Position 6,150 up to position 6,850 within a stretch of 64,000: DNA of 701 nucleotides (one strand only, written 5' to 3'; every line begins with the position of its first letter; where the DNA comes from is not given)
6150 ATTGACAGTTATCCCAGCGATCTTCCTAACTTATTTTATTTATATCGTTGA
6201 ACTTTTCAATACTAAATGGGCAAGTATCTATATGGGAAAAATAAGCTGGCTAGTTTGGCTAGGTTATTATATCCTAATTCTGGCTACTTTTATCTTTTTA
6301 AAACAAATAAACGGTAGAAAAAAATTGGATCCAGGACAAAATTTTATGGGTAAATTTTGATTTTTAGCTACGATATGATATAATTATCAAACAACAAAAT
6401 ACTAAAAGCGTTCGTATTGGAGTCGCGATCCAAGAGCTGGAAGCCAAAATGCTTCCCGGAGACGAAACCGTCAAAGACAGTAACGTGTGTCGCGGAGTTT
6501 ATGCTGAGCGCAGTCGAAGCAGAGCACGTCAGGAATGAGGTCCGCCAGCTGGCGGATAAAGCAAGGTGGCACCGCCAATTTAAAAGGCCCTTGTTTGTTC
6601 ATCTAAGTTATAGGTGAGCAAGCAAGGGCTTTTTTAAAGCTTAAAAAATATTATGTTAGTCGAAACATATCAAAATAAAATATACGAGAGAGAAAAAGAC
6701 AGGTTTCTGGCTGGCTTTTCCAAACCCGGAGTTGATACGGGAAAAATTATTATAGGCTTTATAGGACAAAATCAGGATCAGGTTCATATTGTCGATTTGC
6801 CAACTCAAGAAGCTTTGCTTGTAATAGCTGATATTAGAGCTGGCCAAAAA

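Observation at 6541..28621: Self-complementary GC-rich 16-mer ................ recurring in 5' leaders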

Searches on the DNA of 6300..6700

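Call 15: search_rna_families(source=window, start=6300, end=6700, threshold=evalue, max_evalue=10, show_alignments=4)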
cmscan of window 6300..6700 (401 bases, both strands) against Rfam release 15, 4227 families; matches with E-value up to 10: 13.
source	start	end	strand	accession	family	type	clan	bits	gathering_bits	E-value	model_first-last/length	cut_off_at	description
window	6583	6633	+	RF03208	mir-1781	Gene; miRNA;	-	23.3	68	0.036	1-86/86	no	mir-1781 microRNA precursor family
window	6582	6634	+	RF03450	MIR1513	Gene; miRNA;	-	20.5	95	0.18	14-78/91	no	MIR1513 microRNA precursor family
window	6681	6700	-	RF00752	mir-14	Gene; miRNA;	-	19.7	53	0.12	44-63/63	5'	mir-14 microRNA precursor family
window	6581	6635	+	RF03659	MIR2871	Gene; miRNA;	-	19.5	99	0.4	1-118/118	no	MIR2871 microRNA precursor family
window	6581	6681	-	RF02322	TtnuHACA15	Gene; snRNA; snoRNA; HACA-box;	-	17.9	100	1.3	1-117/117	no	Tetrahymena snoRNA TtnuHACA15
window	6563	6634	+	RF02438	SpF51_sRNA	Gene; sRNA;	-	17.5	50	1.2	1-45/45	no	Streptococcus sRNA SpF51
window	6639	6695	+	RF02068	STnc480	Gene; sRNA;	-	17.1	72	8.2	1-72/72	no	Enterobacterial sRNA STnc480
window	6578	6640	+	RF00726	mir-87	Gene; miRNA;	-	16.4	49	0.76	1-79/79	no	mir-87 microRNA precursor family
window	6584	6632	+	RF00977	mir-600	Gene; miRNA;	-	15.3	80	4.9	19-62/76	no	mir-600 microRNA precursor family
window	6584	6684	-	RF00561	SNORA40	Gene; snRNA; snoRNA; HACA-box;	-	14.9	51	5.6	1-128/128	no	Small nucleolar RNA SNORA40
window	6332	6413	-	RF01883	TUG1_2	Gene; lncRNA;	-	14.1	90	9.6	1-89/89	no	Taurine upregulated gene 1 conserved region 2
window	6583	6689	+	RF01794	sok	Gene; antitoxin;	-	14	59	0.78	1-157/157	no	sok antitoxin (CssrC)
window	6585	6618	-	RF01100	PK-BYV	Cis-reg;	-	12.2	50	8.6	1-40/40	no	3'-terminal pseudoknot in BYV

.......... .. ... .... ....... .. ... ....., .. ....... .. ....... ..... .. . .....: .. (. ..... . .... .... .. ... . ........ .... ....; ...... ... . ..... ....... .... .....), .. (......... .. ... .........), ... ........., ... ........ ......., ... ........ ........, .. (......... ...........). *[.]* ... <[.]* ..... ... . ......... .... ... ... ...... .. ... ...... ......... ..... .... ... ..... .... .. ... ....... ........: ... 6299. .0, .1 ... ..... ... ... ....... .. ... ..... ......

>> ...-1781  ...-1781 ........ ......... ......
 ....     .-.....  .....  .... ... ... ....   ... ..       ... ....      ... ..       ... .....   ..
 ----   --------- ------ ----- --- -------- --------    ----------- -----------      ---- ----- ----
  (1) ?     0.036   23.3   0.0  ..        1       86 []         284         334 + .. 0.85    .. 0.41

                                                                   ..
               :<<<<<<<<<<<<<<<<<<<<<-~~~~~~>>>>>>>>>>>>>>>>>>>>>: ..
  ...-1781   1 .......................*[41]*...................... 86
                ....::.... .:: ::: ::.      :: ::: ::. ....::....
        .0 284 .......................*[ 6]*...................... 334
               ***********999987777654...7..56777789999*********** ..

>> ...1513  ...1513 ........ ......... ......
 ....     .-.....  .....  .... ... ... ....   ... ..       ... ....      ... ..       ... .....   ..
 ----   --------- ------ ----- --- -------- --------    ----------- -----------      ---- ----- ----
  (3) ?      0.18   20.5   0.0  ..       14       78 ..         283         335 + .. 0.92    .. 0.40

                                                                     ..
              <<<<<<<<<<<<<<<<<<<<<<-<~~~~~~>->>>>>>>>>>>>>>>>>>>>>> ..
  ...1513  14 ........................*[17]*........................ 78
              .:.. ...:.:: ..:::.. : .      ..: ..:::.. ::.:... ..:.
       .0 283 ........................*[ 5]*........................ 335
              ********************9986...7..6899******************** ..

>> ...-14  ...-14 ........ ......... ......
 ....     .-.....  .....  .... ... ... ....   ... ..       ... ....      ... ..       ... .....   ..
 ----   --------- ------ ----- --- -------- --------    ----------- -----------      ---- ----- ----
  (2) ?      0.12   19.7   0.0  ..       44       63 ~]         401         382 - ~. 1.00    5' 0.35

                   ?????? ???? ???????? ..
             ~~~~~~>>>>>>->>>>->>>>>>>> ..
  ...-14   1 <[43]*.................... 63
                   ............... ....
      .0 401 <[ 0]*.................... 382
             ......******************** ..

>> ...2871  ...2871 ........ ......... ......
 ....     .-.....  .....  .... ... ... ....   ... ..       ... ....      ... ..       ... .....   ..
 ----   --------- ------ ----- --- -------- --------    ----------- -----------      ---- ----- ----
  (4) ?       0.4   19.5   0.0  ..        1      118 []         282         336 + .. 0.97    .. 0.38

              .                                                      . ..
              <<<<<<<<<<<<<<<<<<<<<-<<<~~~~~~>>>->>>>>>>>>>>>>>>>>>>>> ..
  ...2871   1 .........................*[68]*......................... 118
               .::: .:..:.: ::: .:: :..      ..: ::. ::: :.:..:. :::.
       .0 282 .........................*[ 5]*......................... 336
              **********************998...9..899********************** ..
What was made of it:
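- Tried and rejected: There is no 3' strand to close the helix and no Rfam support (call 15).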

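Call 50: search_rna_families(source=window, start=6395, end=6600, threshold=evalue, max_evalue=10, show_alignments=3)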
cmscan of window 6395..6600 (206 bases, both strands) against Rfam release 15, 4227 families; matches with E-value up to 10: 3.
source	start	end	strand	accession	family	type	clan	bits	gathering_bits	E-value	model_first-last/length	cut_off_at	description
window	6402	6595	+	RF00230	T-box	Cis-reg; leader;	-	30.3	93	2.2e-05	1-219/219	no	T-box leader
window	6550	6577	+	RF02984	DUF3800-X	Gene; sRNA;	-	12.5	38.2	8.8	1-73/73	no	DUF3800-X RNA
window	6542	6573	-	RF02132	HOXB13-AS1_1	Gene; lncRNA;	-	9.3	60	6.7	106-136/136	no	HOXB13 antisense RNA 1 conserved region 1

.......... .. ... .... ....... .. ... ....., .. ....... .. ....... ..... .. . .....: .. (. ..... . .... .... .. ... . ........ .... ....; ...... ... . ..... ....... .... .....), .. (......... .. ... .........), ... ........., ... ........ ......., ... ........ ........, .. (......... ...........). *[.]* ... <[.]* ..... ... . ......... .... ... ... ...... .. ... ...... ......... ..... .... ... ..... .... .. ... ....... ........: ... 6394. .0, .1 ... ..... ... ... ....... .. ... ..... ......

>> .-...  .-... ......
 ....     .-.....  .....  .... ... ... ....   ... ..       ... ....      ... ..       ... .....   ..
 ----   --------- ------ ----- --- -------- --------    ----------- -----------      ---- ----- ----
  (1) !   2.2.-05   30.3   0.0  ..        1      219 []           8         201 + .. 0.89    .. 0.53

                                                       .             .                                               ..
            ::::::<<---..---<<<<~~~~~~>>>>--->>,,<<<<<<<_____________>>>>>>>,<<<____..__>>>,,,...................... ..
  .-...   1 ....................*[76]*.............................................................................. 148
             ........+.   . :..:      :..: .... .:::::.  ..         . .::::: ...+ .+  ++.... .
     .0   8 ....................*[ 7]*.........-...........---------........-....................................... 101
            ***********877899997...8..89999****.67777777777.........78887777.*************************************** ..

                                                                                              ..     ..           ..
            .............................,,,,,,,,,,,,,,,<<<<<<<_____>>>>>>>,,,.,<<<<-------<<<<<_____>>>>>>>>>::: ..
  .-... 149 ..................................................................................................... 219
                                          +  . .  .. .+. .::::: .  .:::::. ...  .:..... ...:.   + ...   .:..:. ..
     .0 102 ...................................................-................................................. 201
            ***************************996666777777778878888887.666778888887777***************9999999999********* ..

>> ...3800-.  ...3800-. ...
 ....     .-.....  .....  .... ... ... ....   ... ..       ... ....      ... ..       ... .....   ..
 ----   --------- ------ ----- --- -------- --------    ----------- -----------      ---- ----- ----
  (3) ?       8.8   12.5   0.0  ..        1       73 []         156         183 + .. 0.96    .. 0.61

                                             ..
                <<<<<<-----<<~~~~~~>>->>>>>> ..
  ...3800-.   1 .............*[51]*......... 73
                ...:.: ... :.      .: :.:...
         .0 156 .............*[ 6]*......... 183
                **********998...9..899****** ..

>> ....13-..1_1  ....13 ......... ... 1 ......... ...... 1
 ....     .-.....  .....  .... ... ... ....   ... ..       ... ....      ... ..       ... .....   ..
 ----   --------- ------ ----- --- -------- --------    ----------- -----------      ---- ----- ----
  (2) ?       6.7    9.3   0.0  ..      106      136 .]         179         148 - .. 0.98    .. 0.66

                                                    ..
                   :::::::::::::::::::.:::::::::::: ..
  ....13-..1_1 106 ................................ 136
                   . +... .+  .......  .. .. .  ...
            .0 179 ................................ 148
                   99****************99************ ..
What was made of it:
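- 6541..6556 (+): Copy 1, exact 16-mer. It forms Stem III of a T-box leader. In the Rfam T-box alignment, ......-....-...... occupies the Stem III columns directly 5' of the T-box sequence (call 50).
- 6402..6636 (+): Host structure of copy 1: a divergent T-box leader (Rfam hit 6402-6595) plus an intrinsic terminator (6586-6630 and T-run). It lies upstream of the PvcA/DIT1-like - argS operon. RF00230 scores 30.3 bits, E 2.2e-5, over the full model, which is below the gathering score of 93 (call 50).
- Checked: At site 1 the extra CCGCC (6572) is part of the T-box sequence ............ (call 50).
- The Rfam T-box alignment puts the 16-mer in Stem III and the neighbouring CCGCC in the T-box sequence (call 50).
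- Tried and rejected: It appeared only when the terminator was excluded (call 50).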
